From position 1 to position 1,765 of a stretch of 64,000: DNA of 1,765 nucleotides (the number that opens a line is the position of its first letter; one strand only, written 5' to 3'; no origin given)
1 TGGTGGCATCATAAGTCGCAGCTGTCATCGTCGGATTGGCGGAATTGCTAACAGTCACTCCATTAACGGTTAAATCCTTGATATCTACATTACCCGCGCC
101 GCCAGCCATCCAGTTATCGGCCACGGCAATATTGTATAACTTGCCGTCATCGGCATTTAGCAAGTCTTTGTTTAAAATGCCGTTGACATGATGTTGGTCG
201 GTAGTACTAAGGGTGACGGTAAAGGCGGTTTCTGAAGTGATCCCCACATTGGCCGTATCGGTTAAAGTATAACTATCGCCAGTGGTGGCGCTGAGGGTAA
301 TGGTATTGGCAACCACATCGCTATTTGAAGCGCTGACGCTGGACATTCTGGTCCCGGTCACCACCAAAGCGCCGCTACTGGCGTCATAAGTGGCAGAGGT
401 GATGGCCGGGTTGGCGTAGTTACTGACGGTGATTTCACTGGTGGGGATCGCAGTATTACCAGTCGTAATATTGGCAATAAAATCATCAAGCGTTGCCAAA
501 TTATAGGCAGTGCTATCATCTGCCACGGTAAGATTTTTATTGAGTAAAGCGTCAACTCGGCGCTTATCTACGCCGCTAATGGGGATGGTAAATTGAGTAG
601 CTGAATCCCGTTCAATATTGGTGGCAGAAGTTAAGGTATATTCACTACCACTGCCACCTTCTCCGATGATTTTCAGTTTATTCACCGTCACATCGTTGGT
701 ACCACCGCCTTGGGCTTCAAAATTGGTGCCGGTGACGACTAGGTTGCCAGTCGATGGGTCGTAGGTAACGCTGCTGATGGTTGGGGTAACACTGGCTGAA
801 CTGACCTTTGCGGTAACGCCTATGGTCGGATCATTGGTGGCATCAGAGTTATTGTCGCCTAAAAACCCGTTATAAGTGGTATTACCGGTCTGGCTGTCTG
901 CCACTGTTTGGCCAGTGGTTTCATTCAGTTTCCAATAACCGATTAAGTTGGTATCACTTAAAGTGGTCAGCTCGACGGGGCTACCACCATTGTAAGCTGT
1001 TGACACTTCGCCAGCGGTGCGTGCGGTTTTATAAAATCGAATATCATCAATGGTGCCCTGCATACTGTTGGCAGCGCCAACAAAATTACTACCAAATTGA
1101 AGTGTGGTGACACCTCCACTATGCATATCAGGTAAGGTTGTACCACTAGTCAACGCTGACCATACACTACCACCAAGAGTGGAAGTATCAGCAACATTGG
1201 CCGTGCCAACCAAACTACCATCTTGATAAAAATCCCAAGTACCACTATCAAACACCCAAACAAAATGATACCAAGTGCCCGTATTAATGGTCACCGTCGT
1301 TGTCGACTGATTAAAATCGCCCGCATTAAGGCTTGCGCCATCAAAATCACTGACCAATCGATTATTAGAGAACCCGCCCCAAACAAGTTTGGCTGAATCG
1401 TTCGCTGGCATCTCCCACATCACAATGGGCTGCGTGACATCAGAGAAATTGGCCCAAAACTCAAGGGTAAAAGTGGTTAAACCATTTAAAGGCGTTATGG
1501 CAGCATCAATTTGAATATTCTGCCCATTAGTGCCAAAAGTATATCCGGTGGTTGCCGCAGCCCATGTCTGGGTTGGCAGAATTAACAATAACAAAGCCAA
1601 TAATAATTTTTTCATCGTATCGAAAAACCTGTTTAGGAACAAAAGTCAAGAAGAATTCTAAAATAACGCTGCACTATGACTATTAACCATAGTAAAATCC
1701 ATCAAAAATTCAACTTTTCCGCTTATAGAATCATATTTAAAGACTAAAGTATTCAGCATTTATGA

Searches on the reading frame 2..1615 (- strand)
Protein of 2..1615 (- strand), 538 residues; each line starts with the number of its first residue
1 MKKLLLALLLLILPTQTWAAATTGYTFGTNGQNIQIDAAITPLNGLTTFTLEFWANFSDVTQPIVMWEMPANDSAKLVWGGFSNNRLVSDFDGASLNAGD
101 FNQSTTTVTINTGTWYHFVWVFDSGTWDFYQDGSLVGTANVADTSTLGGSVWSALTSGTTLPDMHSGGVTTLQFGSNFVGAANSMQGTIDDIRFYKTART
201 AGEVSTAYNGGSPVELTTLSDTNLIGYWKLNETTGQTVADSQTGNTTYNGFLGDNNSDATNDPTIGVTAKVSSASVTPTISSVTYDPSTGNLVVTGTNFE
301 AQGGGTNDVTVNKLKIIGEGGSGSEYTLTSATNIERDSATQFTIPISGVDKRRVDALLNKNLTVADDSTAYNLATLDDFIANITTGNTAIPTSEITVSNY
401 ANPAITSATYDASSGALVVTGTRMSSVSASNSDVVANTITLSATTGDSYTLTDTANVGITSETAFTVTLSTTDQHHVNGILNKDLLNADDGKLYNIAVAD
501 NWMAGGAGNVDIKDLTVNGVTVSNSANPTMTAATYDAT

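Call 29: search_protein_families(library=pfam, proteins=[window:2-1615:-], max_evalue=0.01)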
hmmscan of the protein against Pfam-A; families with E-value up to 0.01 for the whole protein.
window:2-1615:- (538 aa): 2 families
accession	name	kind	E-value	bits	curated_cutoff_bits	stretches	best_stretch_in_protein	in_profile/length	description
PF13385.13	Laminin_G_3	-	2.6e-12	47.6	27.6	1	31-205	4-151/151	Concanavalin A-like lectin/glucanases superfamily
PF25136.1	DUF7823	-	0.0064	17.5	27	0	340-379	31-70/109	Domain of unknown function (DUF7823)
